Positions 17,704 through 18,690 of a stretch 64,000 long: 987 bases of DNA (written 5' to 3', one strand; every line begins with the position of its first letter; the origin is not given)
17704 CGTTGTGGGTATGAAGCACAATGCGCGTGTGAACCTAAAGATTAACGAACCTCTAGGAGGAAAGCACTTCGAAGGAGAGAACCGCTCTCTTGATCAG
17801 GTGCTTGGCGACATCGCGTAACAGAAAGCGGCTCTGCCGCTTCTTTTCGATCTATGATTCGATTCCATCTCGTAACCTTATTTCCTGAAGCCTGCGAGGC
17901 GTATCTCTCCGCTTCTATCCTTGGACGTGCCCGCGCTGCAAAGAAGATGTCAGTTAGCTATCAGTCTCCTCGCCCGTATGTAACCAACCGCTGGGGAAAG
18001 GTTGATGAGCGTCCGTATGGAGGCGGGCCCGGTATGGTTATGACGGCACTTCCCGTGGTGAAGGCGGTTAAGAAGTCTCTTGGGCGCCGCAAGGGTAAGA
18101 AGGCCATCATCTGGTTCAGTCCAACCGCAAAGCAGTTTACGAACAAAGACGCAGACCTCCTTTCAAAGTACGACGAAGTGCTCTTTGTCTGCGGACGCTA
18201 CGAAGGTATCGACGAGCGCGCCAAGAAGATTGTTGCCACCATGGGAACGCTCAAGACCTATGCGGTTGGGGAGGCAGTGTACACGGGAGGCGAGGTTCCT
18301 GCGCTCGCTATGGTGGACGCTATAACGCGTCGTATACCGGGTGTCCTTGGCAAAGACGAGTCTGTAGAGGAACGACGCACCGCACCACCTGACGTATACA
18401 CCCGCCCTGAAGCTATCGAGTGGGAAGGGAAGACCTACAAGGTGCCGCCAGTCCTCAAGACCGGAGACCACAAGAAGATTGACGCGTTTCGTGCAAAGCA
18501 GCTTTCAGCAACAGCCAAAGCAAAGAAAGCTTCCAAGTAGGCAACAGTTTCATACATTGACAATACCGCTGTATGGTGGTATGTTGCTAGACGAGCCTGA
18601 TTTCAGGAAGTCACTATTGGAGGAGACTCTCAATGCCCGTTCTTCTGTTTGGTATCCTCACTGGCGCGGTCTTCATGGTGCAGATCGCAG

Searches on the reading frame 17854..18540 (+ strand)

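Call 101: search_protein_families(library=pfam, proteins=[window:17854-18540:+], max_evalue=0.001)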
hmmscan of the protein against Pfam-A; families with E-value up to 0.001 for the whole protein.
window:17854-18540:+ (228 aa): 1 family
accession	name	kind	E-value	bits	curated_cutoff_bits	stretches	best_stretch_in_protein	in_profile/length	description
PF01746.26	tRNA_m1G_MT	-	5.3e-35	121.3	27.3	1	24-221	2-191/195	tRNA (Guanine-1)-methyltransferase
